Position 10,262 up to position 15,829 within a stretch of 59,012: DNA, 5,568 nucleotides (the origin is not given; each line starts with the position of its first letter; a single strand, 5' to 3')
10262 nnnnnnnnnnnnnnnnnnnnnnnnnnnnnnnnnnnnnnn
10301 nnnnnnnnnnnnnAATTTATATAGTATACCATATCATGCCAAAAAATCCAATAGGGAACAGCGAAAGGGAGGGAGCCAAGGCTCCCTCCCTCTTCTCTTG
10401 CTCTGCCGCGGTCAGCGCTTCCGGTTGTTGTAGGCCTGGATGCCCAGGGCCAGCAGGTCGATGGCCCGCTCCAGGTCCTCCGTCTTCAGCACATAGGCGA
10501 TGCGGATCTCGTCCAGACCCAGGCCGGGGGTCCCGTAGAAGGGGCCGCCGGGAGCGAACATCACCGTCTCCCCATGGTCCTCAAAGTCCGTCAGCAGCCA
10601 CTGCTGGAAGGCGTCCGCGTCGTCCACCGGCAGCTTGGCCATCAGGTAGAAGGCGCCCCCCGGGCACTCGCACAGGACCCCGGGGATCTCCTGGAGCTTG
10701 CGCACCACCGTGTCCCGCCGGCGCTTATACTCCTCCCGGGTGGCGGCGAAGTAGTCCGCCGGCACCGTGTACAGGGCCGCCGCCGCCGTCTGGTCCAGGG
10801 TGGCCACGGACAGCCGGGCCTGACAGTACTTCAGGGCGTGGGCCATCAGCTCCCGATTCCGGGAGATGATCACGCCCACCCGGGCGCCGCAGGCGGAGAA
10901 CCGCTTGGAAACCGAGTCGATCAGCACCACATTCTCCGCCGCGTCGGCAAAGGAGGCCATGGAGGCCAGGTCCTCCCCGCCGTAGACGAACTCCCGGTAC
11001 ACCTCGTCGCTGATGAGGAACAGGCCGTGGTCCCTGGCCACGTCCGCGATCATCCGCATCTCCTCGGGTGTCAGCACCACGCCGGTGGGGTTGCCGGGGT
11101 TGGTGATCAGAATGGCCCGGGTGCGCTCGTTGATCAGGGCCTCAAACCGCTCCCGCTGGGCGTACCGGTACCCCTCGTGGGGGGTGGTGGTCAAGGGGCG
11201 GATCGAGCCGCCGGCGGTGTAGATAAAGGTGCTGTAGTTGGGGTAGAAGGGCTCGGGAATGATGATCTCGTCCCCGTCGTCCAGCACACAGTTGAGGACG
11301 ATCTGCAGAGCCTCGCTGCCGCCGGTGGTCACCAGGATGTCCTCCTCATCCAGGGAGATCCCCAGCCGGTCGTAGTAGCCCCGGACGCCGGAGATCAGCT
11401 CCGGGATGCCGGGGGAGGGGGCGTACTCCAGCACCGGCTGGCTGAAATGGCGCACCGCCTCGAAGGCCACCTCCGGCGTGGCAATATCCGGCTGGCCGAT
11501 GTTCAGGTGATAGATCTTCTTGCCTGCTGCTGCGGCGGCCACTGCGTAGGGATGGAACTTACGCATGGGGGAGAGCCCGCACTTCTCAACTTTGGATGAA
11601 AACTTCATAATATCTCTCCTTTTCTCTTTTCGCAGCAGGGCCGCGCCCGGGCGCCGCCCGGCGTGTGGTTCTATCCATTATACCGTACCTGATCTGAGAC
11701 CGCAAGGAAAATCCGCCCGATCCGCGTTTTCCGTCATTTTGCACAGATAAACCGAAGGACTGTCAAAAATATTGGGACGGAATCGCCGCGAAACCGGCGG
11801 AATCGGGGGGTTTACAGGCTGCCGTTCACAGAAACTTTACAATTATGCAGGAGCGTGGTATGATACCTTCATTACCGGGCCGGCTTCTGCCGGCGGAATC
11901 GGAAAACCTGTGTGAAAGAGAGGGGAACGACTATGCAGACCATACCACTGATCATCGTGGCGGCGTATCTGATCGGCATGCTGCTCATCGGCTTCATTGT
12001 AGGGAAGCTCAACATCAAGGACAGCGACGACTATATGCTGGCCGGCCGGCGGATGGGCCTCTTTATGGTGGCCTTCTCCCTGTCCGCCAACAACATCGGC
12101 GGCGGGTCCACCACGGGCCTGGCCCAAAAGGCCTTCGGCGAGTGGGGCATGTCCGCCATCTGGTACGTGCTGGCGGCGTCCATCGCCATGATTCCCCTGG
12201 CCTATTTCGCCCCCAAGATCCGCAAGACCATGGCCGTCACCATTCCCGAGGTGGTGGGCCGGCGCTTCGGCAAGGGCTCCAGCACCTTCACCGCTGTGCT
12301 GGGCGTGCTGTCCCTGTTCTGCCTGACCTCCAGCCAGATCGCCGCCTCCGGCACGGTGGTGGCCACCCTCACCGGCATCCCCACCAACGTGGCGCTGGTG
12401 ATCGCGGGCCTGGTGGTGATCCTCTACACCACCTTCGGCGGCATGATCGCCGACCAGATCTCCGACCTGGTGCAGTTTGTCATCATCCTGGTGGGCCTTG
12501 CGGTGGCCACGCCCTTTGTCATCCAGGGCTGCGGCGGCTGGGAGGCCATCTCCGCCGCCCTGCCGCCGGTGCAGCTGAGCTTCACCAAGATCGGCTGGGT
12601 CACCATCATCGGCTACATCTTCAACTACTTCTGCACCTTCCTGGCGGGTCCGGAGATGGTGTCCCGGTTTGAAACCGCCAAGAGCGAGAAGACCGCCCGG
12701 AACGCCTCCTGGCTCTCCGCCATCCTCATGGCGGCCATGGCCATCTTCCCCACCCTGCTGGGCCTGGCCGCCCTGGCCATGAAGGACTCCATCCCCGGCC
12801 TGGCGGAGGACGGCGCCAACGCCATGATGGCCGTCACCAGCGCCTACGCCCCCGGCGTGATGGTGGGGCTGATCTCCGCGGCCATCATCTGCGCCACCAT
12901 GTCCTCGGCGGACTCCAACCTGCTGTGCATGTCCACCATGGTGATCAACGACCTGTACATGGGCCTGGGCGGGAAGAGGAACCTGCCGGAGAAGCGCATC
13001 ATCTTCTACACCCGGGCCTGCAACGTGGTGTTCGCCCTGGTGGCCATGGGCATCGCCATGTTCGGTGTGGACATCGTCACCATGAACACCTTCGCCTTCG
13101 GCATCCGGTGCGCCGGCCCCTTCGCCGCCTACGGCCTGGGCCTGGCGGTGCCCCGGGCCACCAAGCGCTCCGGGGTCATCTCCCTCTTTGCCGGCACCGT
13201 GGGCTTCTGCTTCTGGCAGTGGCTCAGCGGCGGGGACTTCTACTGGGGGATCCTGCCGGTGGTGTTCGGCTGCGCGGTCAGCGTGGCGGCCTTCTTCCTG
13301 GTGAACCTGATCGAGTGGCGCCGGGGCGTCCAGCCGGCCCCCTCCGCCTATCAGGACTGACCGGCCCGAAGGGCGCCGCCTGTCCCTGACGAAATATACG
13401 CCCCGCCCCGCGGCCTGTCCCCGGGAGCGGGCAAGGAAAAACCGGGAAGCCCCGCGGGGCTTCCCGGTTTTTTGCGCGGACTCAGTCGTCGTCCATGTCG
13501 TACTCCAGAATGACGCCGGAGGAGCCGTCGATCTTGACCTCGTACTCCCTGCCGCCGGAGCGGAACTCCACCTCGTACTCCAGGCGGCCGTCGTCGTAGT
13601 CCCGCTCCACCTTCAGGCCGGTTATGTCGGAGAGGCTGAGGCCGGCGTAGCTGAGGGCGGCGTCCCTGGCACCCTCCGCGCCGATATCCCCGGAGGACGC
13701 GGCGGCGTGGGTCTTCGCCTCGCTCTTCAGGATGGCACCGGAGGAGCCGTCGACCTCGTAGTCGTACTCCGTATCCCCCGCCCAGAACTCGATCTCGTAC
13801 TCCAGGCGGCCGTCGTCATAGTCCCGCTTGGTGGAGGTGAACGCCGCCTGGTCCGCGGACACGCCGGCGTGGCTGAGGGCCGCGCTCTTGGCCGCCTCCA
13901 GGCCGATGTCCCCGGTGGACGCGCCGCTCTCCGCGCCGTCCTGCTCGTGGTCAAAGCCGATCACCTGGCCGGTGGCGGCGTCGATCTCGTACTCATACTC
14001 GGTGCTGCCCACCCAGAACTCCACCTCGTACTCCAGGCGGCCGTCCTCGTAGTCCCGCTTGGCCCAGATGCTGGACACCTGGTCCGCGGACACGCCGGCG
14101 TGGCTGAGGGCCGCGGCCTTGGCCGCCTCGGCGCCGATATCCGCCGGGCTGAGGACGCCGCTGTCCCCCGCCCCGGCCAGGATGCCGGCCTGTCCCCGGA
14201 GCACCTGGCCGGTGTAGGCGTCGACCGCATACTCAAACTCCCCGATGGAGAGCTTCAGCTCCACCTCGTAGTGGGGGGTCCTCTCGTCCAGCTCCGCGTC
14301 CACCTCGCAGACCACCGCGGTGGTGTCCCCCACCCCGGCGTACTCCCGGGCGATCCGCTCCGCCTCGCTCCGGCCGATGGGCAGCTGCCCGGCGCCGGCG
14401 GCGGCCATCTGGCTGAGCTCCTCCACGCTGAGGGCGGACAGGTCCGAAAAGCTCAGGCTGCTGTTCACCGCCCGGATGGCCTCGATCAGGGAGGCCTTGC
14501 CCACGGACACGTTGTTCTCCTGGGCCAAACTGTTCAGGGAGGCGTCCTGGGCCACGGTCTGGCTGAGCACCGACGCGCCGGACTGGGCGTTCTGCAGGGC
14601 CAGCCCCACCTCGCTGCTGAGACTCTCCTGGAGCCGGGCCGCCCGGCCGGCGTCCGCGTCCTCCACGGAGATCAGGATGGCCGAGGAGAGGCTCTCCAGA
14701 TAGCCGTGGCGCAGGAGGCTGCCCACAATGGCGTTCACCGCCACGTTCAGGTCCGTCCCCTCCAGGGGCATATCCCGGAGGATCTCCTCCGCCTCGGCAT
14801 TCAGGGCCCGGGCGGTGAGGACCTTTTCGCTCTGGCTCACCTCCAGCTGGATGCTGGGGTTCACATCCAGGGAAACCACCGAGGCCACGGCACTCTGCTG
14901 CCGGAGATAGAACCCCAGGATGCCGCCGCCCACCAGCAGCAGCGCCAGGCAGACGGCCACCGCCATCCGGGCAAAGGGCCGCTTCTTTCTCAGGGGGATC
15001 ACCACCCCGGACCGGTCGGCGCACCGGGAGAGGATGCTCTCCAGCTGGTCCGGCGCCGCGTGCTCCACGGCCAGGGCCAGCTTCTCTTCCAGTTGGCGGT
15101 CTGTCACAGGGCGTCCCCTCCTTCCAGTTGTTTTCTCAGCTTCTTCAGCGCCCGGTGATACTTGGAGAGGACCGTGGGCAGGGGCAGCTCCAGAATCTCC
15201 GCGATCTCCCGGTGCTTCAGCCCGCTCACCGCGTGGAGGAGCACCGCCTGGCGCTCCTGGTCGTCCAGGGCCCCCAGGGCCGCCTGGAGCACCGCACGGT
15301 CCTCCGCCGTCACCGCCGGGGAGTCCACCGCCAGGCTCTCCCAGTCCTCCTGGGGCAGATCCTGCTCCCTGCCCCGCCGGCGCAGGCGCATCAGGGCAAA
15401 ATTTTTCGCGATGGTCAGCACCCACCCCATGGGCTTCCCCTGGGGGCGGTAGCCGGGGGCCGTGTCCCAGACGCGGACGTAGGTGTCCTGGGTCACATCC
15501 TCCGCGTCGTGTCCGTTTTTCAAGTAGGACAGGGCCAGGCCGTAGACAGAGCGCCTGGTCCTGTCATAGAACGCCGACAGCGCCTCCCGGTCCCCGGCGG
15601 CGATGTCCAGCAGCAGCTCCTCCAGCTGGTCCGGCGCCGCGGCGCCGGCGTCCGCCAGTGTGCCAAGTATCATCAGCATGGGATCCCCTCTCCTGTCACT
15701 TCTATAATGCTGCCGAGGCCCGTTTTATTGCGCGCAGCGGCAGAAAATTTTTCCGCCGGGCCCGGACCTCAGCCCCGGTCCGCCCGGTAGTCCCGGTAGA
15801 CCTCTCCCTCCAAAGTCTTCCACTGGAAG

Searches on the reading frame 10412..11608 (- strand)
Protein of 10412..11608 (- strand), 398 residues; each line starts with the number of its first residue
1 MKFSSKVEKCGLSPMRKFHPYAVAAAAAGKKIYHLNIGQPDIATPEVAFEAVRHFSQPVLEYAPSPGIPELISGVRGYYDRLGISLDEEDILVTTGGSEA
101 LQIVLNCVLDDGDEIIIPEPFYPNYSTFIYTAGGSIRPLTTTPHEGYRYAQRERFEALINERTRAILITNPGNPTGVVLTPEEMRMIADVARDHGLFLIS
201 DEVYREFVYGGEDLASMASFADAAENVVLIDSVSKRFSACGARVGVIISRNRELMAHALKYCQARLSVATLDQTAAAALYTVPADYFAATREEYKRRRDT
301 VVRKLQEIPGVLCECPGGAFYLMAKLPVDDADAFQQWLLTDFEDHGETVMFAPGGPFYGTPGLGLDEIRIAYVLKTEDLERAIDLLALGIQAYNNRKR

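Call 44: search_protein_families(library=pfam, proteins=[window:10412-11608:-], max_evalue=0.00001)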
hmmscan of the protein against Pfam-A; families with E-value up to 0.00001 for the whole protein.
window:10412-11608:- (398 aa): 4 families
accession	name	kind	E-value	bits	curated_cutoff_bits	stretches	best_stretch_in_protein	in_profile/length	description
PF00155.27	Aminotran_1_2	-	3.8e-53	181.4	19.7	1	31-384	2-359/361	Aminotransferase class I and II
PF01212.27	Beta_elim_lyase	-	7.1e-06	26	27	0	87-285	46-247/288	Beta-eliminating lyase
PF00266.25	Aminotran_5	-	7.1e-06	25.7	21.5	0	88-201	61-175/371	Aminotransferase class-V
PF01041.23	DegT_DnrJ_EryC1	-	8.9e-06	25.6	19.8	0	91-201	42-145/360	DegT/DnrJ/EryC1/StrS aminotransferase family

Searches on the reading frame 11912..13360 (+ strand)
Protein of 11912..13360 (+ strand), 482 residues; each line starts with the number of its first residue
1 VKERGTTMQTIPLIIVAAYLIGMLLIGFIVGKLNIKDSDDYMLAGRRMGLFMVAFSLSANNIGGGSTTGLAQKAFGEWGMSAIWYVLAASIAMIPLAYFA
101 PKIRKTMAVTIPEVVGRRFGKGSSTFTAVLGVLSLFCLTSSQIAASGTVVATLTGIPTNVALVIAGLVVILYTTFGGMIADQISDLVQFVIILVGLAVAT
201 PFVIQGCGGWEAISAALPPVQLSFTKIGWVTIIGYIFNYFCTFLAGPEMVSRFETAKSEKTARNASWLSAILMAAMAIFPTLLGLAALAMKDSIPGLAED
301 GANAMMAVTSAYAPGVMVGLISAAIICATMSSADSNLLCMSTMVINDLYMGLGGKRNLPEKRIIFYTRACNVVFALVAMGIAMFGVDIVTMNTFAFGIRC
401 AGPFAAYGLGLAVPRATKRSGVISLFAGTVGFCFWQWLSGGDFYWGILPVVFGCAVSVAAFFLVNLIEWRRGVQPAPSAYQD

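Call 44: search_protein_families(library=pfam, proteins=[window:11912-13360:+], max_evalue=0.00001)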
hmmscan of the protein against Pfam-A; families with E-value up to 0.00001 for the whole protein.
window:11912-13360:+ (482 aa): 1 family
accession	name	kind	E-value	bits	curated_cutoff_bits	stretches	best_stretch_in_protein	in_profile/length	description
PF00474.23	SSF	-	1.3e-35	123.5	22.8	1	41-426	1-404/406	Sodium:solute symporter family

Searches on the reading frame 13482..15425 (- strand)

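Call 45: search_protein_families(library=pfam, proteins=[window:13482-15425:-], max_evalue=0.00001)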
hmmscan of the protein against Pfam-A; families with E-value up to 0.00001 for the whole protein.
window:13482-15425:- (647 aa): 2 families
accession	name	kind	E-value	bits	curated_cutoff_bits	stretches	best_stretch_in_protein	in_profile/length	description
PF03413.25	PepSY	-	1.3e-31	109.1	24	3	430-490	2-58/60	Peptidase propeptide and YPEB domain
PF23750.1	RsgI_M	-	1.7e-25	90.6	25.3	1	182-315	2-132/133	Anti-sigma factor RsgI-like central domain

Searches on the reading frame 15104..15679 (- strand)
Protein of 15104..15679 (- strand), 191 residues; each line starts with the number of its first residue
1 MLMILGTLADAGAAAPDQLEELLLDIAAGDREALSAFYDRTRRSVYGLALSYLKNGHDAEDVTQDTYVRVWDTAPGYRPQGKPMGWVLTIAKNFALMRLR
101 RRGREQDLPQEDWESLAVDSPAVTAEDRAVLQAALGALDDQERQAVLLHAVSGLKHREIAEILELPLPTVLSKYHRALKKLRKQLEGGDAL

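Call 45: search_protein_families(library=pfam, proteins=[window:15104-15679:-], max_evalue=0.00001)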
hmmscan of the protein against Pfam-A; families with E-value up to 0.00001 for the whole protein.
window:15104-15679:- (191 aa): 3 families
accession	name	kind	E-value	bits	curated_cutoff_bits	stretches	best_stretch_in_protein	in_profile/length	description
PF04542.20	Sigma70_r2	-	6.4e-18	64.7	24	1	37-104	1-70/71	Sigma-70 region 2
PF08281.18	Sigma70_r4_2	-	1.3e-14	54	25.7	1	130-181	3-54/54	Sigma-70, region 4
PF04545.22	Sigma70_r4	-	1.3e-08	34.7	24.1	1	134-183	1-50/50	Sigma-70, region 4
